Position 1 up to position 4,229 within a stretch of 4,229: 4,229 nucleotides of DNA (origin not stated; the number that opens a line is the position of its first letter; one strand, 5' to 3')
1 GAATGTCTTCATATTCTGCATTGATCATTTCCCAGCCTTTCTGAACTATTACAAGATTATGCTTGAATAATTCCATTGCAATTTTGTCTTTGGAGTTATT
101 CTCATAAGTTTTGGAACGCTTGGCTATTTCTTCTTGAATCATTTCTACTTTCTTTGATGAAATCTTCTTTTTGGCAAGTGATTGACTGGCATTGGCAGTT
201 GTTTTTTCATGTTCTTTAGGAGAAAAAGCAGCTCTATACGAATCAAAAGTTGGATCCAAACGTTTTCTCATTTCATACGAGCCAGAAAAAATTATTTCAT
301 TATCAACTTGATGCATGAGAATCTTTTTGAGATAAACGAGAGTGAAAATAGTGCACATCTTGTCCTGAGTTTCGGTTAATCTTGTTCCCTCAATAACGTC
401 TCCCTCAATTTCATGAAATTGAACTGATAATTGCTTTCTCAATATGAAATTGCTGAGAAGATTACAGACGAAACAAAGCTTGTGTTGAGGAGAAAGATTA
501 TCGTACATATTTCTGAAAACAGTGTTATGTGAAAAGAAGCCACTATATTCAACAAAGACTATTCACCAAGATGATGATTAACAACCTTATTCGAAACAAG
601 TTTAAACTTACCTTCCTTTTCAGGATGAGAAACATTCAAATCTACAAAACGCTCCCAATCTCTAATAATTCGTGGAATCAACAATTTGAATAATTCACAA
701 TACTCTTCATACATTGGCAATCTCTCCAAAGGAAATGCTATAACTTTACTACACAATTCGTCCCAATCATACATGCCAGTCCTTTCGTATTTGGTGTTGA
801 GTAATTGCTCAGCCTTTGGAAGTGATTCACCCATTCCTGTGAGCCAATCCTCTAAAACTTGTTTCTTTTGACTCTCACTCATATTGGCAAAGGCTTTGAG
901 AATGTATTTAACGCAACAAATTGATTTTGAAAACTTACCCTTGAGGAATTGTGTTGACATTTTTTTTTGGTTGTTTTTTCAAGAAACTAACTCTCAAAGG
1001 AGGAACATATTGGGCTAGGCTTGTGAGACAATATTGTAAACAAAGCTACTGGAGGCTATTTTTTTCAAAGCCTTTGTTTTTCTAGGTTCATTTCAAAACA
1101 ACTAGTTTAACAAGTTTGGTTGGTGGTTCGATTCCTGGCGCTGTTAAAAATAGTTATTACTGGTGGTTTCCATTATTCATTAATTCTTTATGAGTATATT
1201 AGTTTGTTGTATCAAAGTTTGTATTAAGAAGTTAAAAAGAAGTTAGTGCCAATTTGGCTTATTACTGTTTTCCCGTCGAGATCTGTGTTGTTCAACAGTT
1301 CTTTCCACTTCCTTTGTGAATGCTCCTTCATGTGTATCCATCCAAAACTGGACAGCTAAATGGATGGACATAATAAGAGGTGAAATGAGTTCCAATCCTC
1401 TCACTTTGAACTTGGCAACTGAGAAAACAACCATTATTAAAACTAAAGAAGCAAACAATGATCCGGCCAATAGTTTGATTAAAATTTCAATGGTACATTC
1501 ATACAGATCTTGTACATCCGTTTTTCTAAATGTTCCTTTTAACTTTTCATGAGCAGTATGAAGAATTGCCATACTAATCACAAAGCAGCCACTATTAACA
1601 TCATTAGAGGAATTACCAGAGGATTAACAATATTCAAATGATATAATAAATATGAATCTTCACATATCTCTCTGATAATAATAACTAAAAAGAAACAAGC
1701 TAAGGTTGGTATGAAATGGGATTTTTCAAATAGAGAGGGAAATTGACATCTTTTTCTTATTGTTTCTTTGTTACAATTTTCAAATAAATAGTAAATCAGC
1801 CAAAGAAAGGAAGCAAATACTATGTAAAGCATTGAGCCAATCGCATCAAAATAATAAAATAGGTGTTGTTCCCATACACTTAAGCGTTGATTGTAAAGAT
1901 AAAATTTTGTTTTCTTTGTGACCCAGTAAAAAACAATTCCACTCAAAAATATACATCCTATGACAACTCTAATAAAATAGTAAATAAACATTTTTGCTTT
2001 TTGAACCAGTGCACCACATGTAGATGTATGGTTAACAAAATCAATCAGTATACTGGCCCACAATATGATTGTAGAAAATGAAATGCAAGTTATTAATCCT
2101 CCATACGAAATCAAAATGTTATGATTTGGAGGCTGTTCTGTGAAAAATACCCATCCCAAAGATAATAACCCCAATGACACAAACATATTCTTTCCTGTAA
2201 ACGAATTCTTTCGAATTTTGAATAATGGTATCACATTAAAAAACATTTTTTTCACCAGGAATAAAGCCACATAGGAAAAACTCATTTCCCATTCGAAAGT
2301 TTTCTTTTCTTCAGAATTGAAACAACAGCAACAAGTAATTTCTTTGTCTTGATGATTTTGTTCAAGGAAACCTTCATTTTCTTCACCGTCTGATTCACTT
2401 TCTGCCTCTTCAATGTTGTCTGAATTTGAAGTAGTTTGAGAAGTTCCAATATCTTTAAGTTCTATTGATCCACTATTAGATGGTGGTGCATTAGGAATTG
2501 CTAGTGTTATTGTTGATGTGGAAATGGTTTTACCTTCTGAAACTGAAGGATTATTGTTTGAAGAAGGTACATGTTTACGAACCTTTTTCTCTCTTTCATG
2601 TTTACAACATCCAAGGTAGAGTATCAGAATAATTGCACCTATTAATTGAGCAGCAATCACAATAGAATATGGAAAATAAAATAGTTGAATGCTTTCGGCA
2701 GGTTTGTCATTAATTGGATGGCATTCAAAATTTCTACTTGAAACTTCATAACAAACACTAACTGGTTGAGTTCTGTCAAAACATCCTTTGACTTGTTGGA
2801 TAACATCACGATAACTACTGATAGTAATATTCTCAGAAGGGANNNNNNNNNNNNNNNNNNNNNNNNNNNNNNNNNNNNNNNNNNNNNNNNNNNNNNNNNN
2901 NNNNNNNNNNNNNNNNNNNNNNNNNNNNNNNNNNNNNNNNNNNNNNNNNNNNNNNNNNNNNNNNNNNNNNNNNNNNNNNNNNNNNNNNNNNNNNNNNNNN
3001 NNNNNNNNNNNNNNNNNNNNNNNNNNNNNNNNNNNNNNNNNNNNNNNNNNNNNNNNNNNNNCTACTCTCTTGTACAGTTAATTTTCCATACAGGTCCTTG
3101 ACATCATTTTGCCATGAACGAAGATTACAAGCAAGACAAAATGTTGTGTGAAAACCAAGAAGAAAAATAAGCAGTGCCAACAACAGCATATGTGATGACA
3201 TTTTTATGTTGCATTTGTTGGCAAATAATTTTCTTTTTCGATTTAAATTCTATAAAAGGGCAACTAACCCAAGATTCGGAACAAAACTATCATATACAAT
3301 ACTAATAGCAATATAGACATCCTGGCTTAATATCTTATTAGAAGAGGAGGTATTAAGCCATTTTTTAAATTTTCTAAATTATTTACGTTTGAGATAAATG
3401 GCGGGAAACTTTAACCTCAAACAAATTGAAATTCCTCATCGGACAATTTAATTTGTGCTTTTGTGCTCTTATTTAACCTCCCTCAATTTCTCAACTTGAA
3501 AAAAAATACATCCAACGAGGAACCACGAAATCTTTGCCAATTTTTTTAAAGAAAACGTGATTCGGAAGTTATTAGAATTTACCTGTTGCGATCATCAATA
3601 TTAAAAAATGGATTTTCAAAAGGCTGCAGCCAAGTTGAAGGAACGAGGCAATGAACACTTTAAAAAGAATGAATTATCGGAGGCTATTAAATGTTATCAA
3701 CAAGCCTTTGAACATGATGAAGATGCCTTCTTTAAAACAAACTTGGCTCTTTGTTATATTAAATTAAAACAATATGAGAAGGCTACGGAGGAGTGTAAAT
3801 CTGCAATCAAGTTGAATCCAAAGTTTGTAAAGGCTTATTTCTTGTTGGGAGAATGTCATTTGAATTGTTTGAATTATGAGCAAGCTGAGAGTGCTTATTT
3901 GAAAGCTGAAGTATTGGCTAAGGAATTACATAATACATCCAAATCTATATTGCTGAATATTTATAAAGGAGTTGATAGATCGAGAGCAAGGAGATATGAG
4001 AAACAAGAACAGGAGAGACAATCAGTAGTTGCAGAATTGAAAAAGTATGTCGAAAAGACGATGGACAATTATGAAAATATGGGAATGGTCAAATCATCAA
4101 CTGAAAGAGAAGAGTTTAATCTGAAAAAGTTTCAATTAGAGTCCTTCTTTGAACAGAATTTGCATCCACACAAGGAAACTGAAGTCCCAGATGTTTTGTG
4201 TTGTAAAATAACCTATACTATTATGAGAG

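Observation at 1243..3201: Unusual multi-pass membrane protein: signal peptide, Cys-containing glycosylated ectodomain, TM1, a ~110-aa acidic Ser/Thr-rich loop with a CCCC motif, then at least 6 (possibly up to ~10) TM helices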

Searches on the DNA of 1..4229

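Call 52: search_rna_families(source=window, threshold=gathering)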
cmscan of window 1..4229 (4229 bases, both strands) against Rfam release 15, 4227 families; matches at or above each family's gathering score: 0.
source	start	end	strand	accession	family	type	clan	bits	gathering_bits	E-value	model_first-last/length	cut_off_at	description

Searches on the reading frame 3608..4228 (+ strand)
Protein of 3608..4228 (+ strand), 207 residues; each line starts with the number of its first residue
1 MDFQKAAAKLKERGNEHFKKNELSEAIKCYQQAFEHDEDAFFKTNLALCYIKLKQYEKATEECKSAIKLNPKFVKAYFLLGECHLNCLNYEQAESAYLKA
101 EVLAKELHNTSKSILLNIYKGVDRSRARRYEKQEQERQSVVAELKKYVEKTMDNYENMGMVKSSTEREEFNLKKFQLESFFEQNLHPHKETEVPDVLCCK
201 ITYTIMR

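Call 7: search_protein_families(library=pfam, proteins=[window:3608-4228:+], max_evalue=1)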
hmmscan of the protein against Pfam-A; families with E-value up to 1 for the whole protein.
window:3608-4228:+ (207 aa): 22 families
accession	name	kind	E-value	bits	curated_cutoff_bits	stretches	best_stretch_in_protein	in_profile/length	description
PF00515.34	TPR_1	-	9.3e-19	66.8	27.8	3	44-73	5-34/34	Tetratricopeptide repeat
PF07719.23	TPR_2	-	2e-15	56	27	3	44-72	5-33/34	Tetratricopeptide repeat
PF13414.12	TPR_11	-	8.1e-12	45.1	26.8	2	50-83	4-37/42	TPR repeat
PF13181.12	TPR_8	-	8.9e-12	44.6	25.7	3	44-72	5-33/34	Tetratricopeptide repeat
PF13431.12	TPR_17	-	9.3e-09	35.3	24.4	1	63-94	2-33/34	Tetratricopeptide repeat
PF14559.12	TPR_19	-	7.9e-08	33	25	2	51-96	2-47/68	Tetratricopeptide repeat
PF13432.12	TPR_16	-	7.9e-08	33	32.7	2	13-71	3-62/65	Tetratricopeptide repeat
PF12895.13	ANAPC3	-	9.7e-08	32.6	27.2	1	21-99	3-81/82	Anaphase-promoting complex, cyclosome, subunit 3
PF13428.12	TPR_14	-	1.7e-06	28.6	23.5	1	46-82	7-43/44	Tetratricopeptide repeat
PF13424.12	TPR_12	-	1.1e-05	26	30.1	1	76-119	5-48/77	Tetratricopeptide repeat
PF25575.1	TPR_BSK1_C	-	1.1e-05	25.7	42.2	1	7-79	42-116/118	Serine/threonine-protein kinase BSK1-like, TPR repeats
PF13174.12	TPR_6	-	5.2e-05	24.1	26.3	1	45-72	5-32/33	Tetratricopeptide repeat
PF25068.1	ARM_TT21_4th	-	5.7e-05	23.9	30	1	22-152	14-140/153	Tetratricopeptide repeat protein 21 forth ARM domain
PF13176.12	TPR_7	-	8.7e-05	22.8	27.9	0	76-100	1-27/36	Tetratricopeptide repeat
PF17874.7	TPR_MalT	-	0.00084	19.2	45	1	46-116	7-81/336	MalT-like TPR region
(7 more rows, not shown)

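Call 11: find_homologous_proteins(query=window:3608-4228:+, max_evalue=0.00001)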
Query window:3608-4228:+ (207 aa): 3 proteins with E <= 0.00001 among 98 candidates.
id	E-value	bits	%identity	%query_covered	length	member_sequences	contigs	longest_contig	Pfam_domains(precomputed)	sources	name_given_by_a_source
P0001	1.4e-83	297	68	100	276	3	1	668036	PF25063.1,PF13431.13,PF13414.13,PF00515.35,PF12895.14,PF04564.22,PF13181.13,PF07719.24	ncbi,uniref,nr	ncbi:hypothetical protein FDP41_003361 [Naegleria fowleri]|uniref:E3 ubiquitin-protein ligase CHIP n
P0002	1.2e-79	284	64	100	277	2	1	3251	PF14559.13,PF25063.1,PF13431.13,PF13414.13,PF00515.35,PF12895.14,PF13424.13,PF04564.22,PF13432.13,PF13181.13,PF07719.24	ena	-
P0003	9.5e-14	70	40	39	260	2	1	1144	PF14559.13,PF25575.1,PF13431.13,PF13414.13,PF00515.35,PF13424.13,PF13432.13,PF13428.13,PF13181.13,PF07719.24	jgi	jgi:tetratricopeptide (TPR) repeat protein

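Call 12: find_encoding_contigs(protein=P0001, flank=10000, max_places=4)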
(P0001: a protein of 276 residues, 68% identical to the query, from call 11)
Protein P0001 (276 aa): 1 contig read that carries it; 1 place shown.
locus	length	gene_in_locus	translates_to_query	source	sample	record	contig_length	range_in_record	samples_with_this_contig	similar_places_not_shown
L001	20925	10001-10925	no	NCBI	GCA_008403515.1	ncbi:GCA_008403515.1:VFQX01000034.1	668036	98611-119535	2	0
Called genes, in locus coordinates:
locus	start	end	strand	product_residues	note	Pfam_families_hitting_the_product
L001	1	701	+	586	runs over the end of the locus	PF00270:DEAD, PF00271:Helicase_C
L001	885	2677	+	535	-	PF00149:Metallophos (weak)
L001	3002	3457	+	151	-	-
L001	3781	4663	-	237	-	-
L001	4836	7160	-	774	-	PF27087:LRR_TMOD-LMOD (weak), PF00560:LRR_1 (faint), PF13516:LRR_6 (faint), PF27087:LRR_TMOD-LMOD (weak)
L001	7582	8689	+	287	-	PF00013:KH_1, PF08590:DUF1771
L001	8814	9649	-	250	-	PF00255:GSHPx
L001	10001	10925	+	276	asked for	PF00515:TPR_1 (faint), PF07719:TPR_2 (faint), PF25063:ARM_TT21_C (faint), PF13181:TPR_8 (faint), PF12895:ANAPC3 (weak), PF13414:TPR_11 (weak), PF13431:TPR_17 (weak), PF04564:U-box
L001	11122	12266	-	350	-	PF09412:XendoU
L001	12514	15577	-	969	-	PF00654:Voltage_CLC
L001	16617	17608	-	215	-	PF02042:RWP-RK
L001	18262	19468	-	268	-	PF02042:RWP-RK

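Call 13: find_encoding_contigs(protein=P0002, flank=10000, max_places=4)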
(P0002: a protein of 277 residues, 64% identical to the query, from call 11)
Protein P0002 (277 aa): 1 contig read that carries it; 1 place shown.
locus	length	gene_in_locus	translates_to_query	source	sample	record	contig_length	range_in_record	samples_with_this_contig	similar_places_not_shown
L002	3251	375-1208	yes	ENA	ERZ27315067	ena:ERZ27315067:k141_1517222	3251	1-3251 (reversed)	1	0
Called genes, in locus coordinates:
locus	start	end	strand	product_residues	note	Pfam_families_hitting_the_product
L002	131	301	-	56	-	-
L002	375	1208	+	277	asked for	PF13424:TPR_12 (faint), PF25063:ARM_TT21_C (faint), PF12895:ANAPC3 (weak), PF00515:TPR_1, PF07719:TPR_2 (weak), PF13181:TPR_8 (weak), PF13431:TPR_17 (weak), PF04564:U-box, +3 more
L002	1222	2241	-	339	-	-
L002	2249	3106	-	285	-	-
